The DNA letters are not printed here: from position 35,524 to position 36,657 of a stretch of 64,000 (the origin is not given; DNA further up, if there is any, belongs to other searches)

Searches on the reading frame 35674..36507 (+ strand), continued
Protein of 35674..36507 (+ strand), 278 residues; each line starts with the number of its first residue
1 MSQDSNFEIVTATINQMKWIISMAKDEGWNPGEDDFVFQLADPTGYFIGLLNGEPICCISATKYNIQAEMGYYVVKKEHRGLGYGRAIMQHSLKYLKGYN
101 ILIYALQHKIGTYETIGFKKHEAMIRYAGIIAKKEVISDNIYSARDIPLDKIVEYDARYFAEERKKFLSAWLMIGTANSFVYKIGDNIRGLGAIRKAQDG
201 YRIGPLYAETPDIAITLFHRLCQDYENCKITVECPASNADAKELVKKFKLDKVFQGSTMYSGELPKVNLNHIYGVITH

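Call 39: find_homologous_proteins(query=A2, max_evalue=1e-30)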
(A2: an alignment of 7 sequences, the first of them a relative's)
Query A2 (7 sequences) (278 aa, profile of the alignment): 49 proteins with E <= 1e-30 among 4433 candidates.
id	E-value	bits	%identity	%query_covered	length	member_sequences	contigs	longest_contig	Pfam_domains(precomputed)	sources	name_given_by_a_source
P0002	1.6e-142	492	49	100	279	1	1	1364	PF13673.14,PF18014.8,PF13508.14,PF00583.32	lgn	-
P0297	2.1e-140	485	47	100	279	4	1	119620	PF18014.8,PF00583.32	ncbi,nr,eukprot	ncbi:Uncharacterized protein F36G3.2 [Trichoplax sp. H2]|nr:Uncharacterized protein F36G3.2 [Trichop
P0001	8.2e-135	467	100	100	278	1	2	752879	PF13673.14,PF18014.8,PF13508.14,PF00583.32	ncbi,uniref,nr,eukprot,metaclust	ncbi:hypothetical protein TrispH2_009722 [Trichoplax sp. H2]|uniref:N-acetyltransferase domain-conta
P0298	3.1e-134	465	45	98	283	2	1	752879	PF18014.8,PF13508.14,PF00583.32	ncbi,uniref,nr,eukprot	ncbi:uncharacterized protein TRIADDRAFT_61617 [Trichoplax adhaerens]|uniref:N-acetyltransferase doma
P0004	1.6e-130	453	45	99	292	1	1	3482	PF18014.8,PF13508.14,PF00583.32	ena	-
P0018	2.1e-130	452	42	97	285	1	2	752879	PF18014.8,PF13508.14,PF00583.32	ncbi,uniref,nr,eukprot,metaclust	ncbi:hypothetical protein TrispH2_009743 [Trichoplax sp. H2]|uniref:N-acetyltransferase domain-conta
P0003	3.9e-127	442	49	92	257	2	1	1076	PF13673.14,PF18014.8,PF13508.14,PF00583.32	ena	-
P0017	6.0e-113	395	49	92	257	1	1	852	PF13673.14,PF18014.8,PF13508.14,PF00583.32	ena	-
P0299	4.3e-111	389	46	99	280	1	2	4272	PF13673.14,PF18014.8,PF13508.14,PF00583.32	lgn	-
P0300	6.3e-111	389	39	97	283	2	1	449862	PF18014.8,PF13508.14,PF00583.32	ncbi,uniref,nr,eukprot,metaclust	ncbi:uncharacterized protein TRIADDRAFT_62132 [Trichoplax adhaerens]|uniref:N-acetyltransferase doma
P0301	7.5e-110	385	45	98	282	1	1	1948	PF18014.8,PF13508.14,PF00583.32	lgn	-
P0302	2.9e-104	367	41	99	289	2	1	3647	PF13673.14,PF18014.8,PF13508.14,PF00583.32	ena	-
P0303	6.0e-102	359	41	98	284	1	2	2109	PF13673.14,PF18014.8,PF13508.14,PF00583.32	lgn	-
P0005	3.2e-76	275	36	97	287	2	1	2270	PF13673.14,PF18014.8,PF13508.14,PF00583.32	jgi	jgi:hypothetical protein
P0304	6.4e-76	274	36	97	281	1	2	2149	PF13673.14,PF18014.8,PF13302.14,PF13508.14,PF00583.32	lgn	-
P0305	2.4e-70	255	33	97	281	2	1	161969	PF18014.8,PF13508.14,PF00583.32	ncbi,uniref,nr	ncbi:GNAT family N-acetyltransferase [Vibrio sp. ZSDZ65]|uniref:GNAT family N-acetyltransferase n=1 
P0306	5.4e-69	251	34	98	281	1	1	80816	PF18014.8,PF13508.14,PF00583.32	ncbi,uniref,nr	ncbi:GNAT family N-acetyltransferase [Vibrio methylphosphonaticus]|uniref:GNAT family N-acetyltransf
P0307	1.2e-68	250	37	97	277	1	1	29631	PF18014.8,PF13508.14,PF00583.32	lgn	-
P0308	8.8e-67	244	33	95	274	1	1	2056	PF13673.14,PF18014.8,PF13508.14,PF00583.32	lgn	-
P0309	4.5e-66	241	33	98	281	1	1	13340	PF18014.8,PF00583.32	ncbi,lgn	-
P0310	4.7e-66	241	34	95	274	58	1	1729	PF13673.14,PF18014.8,PF13508.14,PF00583.32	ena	-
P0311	6.1e-65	238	33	98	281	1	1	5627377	PF18014.8,PF00583.32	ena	-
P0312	2.0e-63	233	33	92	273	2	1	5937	PF13673.14,PF18014.8,PF13508.14,PF00583.32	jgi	-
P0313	3.1e-63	232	37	98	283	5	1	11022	PF13673.14,PF18014.8,PF13508.14,PF00583.32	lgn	-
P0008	4.3e-63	232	33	98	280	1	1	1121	PF18014.8,PF00583.32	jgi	jgi:hypothetical protein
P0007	4.7e-63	231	32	98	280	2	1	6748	PF18014.8,PF00583.32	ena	-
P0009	5.3e-62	228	33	98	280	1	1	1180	PF18014.8,PF00583.32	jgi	-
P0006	1.5e-61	226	35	99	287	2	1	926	PF18014.8,PF13508.14,PF00583.32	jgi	-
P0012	3.9e-61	225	33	98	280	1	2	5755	PF18014.8,PF00583.32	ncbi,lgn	-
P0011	4.4e-61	225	33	98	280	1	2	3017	PF18014.8,PF00583.32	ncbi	-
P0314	1.1e-56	211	33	94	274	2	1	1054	PF18014.8,PF13508.14,PF00583.32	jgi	jgi:hypothetical protein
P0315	1.4e-56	210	34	92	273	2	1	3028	PF18014.8,PF13508.14,PF00583.32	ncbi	-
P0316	1.5e-56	210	33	92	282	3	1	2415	PF13673.14,PF18014.8,PF13508.14,PF00583.32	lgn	-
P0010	2.2e-56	210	33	99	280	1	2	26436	PF18014.8,PF13508.14,PF00583.32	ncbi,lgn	-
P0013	5.4e-55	205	32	98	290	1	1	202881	PF18014.8,PF00583.32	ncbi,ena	-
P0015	1.5e-54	204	32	98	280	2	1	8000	PF18014.8,PF00583.32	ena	-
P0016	5.9e-54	202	33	100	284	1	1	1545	PF18014.8,PF00583.32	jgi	jgi:hypothetical protein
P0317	7.7e-53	198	33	92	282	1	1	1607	PF13673.14,PF18014.8,PF13508.14,PF00583.32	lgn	-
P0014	2.5e-52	196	35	98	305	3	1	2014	PF18014.8,PF00583.32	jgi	-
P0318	1.0e-51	194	28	99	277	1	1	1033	PF18014.8,PF00583.32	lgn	-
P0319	2.0e-51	193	34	95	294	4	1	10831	PF18014.8,PF13508.14,PF00583.32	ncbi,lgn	-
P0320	1.4e-49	187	33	94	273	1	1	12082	PF18014.8,PF13508.14,PF00583.32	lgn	-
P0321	1.1e-48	184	29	96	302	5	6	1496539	PF18014.8,PF00583.32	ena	-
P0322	1.4e-43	168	32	85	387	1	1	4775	PF18014.8,PF13508.14,PF00583.32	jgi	jgi:GNAT superfamily N-acetyltransferase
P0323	1.6e-43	167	29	94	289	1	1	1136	PF13673.14,PF18014.8,PF13508.14,PF00583.32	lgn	-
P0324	3.7e-39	153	28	95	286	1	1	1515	PF13673.14,PF18014.8,PF13508.14,PF00583.32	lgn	-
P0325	2.6e-35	140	29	75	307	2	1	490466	PF18014.8,PF13508.14,PF00583.32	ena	-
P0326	5.2e-35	139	26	100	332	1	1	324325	PF18014.8,PF00583.32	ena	-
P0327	3.5e-31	127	31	86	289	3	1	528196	PF18014.8,PF00583.32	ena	-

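Call 49: predict_structure(alignment_id=A3)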
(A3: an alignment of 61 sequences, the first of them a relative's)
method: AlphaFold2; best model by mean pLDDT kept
length: 278 residues; sequences in the alignment: 61
mean_pLDDT: 95.9   pTM: 0.91
mean pLDDT of the five models: 95.9, 95.8, 95.6, 95.6, 95.2
residues with pLDDT >= 90: 270; 70-90: 4; 50-70: 1; < 50: 3
segments of 3 or more residues with pLDDT < 50: 1-3
pLDDT, mean of each block of 10 residues (from residue 1): 76 96 95 93 97 98 96 97 97 98 96 97 98 95 98 97 95 96 98 97 98 98 96 98 98 97 96 92
secondary structure, 60 per line:
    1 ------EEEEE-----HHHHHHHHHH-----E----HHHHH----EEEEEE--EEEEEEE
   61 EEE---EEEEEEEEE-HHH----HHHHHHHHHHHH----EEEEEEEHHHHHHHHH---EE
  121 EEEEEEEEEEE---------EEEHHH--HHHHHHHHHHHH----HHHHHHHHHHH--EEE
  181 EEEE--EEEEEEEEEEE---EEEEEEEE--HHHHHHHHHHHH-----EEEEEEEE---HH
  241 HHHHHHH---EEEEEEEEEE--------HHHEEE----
elements in order: E7-11 H17-26 H37-41 E46-51 E54-63 E67-75 H84-95 E100-106 H107-115 E119-131 E141-143 H149-160 H165-175 E178-184 E187-197 E201-208 H211-222 E228-235 H239-247 E251-260 E272-274

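Call 53: fold_search(model_id=the predicted structure, library=pdb)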
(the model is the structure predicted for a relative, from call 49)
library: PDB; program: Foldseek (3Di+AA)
matches with E <= 10: 1191; with E <= 0.001: 560
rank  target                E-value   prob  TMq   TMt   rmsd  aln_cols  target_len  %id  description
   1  3ddd                  3.9e-22  1.00  0.83  0.82   2.8       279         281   22  Crystal structure of A Putative Acetyltransferase (NP_142035.1) from PYROCOCCUS HORIKOSHII at 2.25 A resolution (released 2008-06-24)
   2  6wqb                  3.9e-13  1.00  0.54  0.52   6.7       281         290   11  Crystal structure of VipF from Legionella hackeliae in complex with acetyl-CoA (released 2021-11-10)
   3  7wx7                  1.1e-12  1.00  0.58  0.57   7.1       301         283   12  complex of a legionella acetyltransferase VipF and COA/ACO (released 2023-02-22)
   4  6wqc                  1.4e-12  1.00  0.53  0.51   7.0       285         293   12  Crystal structure of VipF from Legionella hackeliae in complex with CoA (released 2021-11-10)
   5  3tt2                  1.9e-12  1.00  0.61  0.55   6.5       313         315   14  Crystal Structure of GCN5-related N-Acetyltransferase from Sphaerobacter thermophilus (released 2011-10-05)
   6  7wx5                  2.7e-12  1.00  0.52  0.51   6.5       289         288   11  a Legionella acetyltransferase effector VipF (released 2023-02-22)
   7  7q3a_A                5.2e-12  1.00  0.63  0.53   5.8       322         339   15  Crystal structure of MAB_4324 a tandem repeat GNAT from Mycobacterium abscessus (released 2022-05-04)
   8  2ozg                  5.2e-12  1.00  0.55  0.43   6.7       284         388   12  Crystal structure of GCN5-related N-acetyltransferase (YP_325469.1) from Anabaena variabilis ATCC 29413 at 2.00 A resolu (released 2007-03-13)
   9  7wx6                  7.0e-12  1.00  0.52  0.54   6.6       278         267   12  A Legionella acetyltransferase VipF (released 2022-09-14)
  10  7q3a_B                9.5e-12  1.00  0.62  0.53   5.9       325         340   14  Crystal structure of MAB_4324 a tandem repeat GNAT from Mycobacterium abscessus (released 2022-05-04)
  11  3n7z_E                1.3e-10  1.00  0.52  0.41   7.0       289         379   11  Crystal structure of acetyltransferase from Bacillus anthracis (released 2010-06-16)
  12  3n7z_B                1.7e-10  1.00  0.52  0.41   6.8       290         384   11  Crystal structure of acetyltransferase from Bacillus anthracis (released 2010-06-16)
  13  2hv2_D                1.9e-10  1.00  0.56  0.43   6.4       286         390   12  Crystal Structure of Conserved Protein of Unknown Function from Enterococcus faecalis V583 at 2.4 A Resolution, Probab (released 2006-08-29)
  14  4my3_A                2.2e-10  1.00  0.54  0.41   6.7       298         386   17  Crystal Structure of GCN5-related N-acetyltransferase from Kribbella flavida (released 2013-10-09)
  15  3n7z_C                3.3e-10  1.00  0.54  0.42   6.5       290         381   12  Crystal structure of acetyltransferase from Bacillus anthracis (released 2010-06-16)
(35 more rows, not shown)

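Call 56: list_cluster_members(proteins=[P0037, P0024, P0026, P0044, P0071, P0081, P0135, P0160, P0162, P0139])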
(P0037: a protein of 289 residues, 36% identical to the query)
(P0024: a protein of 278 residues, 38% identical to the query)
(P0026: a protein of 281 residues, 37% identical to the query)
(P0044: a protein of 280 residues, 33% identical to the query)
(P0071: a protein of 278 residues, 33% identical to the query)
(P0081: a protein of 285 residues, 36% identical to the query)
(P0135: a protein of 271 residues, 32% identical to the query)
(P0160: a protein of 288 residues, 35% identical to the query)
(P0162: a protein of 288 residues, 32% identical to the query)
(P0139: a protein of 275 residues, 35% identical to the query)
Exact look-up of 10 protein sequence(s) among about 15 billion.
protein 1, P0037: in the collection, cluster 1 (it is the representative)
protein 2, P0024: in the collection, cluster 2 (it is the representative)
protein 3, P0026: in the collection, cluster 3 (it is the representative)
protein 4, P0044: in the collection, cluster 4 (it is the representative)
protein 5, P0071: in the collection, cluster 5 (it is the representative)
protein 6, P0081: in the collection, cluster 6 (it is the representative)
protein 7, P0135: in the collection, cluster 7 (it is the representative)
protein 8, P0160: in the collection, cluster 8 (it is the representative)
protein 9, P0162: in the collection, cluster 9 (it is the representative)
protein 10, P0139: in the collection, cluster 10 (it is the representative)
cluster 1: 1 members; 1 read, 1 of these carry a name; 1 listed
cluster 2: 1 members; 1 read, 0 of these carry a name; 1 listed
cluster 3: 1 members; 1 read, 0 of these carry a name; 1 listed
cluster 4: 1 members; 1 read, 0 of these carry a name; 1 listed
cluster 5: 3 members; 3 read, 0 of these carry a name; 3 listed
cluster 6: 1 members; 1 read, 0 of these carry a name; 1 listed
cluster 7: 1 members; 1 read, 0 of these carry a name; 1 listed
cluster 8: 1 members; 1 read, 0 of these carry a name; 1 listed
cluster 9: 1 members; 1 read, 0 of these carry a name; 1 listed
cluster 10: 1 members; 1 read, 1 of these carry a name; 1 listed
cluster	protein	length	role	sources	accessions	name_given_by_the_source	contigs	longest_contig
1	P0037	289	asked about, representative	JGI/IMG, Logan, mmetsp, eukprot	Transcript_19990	Transcript_19990/g.28721 ORF Transcript_19990/g.28721 Transcript_19990/m.28721 ... | CAMPEP_0185025506 /NCGR_PEP_ID=MMETSP1103-20130426/8432_1 /TAXON_ID=36769 ...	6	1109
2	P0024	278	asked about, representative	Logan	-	-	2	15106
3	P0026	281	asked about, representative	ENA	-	-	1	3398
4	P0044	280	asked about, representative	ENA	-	-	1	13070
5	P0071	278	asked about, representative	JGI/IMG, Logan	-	-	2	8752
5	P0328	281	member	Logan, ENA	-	-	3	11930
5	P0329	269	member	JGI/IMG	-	-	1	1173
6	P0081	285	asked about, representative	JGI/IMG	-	-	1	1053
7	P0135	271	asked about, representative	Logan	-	-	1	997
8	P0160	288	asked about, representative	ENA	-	-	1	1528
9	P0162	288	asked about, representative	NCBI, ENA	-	-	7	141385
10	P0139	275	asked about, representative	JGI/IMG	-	ribosomal protein S18 acetylase RimI-like enzyme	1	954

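Call 58: find_encoding_contigs(protein=P0299, flank=5000, max_places=3)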
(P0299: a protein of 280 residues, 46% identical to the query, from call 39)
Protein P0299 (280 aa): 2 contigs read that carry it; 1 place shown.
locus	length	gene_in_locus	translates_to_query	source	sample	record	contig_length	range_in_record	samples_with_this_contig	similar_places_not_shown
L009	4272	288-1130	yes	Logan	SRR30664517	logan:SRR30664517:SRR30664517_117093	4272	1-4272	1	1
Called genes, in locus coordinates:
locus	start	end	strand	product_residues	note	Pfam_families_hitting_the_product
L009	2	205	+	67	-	?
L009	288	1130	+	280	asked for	PF00583:Acetyltransf_1, PF13673:Acetyltransf_10 (faint), PF13508:Acetyltransf_7, PF18014:Acetyltransf_18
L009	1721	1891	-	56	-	-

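Call 59: find_encoding_contigs(protein=P0300, flank=8000, max_places=3)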
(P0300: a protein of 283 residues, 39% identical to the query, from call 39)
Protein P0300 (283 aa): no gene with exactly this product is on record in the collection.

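Call 61: list_cluster_members(proteins=[P0023, P0025, P0027, P0028, P0029, P0030, P0031, P0032, P0033, P0034])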
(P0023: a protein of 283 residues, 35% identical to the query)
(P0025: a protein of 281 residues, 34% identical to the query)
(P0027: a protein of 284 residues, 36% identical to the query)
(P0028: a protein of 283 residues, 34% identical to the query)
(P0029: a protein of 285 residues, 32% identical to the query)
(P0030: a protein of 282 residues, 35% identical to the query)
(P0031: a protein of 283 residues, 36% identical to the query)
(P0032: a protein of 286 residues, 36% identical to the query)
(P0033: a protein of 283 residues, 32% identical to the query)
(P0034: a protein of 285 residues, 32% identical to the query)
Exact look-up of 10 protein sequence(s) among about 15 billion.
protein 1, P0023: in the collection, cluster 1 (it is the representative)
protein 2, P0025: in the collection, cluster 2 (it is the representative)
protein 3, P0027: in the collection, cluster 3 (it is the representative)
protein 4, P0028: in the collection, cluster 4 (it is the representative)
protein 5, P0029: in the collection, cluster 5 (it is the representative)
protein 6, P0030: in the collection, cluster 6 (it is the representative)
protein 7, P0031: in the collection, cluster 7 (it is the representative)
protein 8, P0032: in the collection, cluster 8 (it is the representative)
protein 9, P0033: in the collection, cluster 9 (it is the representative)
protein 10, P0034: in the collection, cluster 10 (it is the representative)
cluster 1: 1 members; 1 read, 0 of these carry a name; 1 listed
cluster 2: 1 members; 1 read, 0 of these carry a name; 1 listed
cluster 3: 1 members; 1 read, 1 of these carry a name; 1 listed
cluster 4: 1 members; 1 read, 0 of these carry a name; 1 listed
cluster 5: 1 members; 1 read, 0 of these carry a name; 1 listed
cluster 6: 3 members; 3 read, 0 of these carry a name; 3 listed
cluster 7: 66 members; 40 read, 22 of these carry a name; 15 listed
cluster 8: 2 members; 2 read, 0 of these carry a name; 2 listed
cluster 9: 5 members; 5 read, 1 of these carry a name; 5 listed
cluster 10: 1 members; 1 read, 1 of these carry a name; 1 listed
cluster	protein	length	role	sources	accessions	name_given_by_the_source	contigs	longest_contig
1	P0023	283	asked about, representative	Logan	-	-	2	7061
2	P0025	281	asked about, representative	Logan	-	-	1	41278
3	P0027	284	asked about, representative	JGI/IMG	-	GNAT superfamily N-acetyltransferase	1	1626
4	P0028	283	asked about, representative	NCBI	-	-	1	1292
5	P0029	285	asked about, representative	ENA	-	-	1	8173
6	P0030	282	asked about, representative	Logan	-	-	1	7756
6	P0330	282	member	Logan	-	-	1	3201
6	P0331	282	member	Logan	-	-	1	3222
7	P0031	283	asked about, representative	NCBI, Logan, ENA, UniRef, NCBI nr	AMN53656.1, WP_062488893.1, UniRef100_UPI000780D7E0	GCN5 family acetyltransferase [Labrenzia sp. CP4] | GNAT family N-acetyltransferase n=1 Tax=Labrenzia sp. CP4 TaxID=1674922 ... | GNAT family N-acetyltransferase [Labrenzia sp. CP4]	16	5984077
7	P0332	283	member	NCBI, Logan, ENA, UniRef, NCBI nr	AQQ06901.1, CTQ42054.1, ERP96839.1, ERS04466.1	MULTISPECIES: GNAT family N-acetyltransferase [Stappiaceae] | N-acetyltransferase domain-containing protein n=2 Tax=Roseibium TaxID=150830 ...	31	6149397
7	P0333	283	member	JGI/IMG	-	hypothetical protein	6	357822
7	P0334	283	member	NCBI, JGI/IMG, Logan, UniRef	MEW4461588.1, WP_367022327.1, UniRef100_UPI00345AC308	GNAT family N-acetyltransferase [Roseibium algicola] | hypothetical protein | GNAT family N-acetyltransferase n=1 Tax=Roseibium algicola TaxID=2857014 ...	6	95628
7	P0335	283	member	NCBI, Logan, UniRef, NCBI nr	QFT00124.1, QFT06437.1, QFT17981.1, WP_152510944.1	hypothetical protein FIV06_22045 [Labrenzia sp. THAF191b] | GNAT family N-acetyltransferase n=1 Tax=unclassified Labrenzia TaxID=2648686 ... | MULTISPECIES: GNAT family N-acetyltransferase [unclassified Labrenzia]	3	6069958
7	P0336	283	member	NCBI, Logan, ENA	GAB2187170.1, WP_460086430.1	GNAT family N-acetyltransferase [Roseibium sp. LAB1]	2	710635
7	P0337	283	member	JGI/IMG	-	hypothetical protein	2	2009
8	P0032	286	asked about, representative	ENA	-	-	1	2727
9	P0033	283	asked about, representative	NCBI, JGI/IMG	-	-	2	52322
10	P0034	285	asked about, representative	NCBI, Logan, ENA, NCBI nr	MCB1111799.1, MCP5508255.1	MAG: GNAT family N-acetyltransferase [Chlamydiales bacterium] | GNAT family N-acetyltransferase [Chlamydiia bacterium]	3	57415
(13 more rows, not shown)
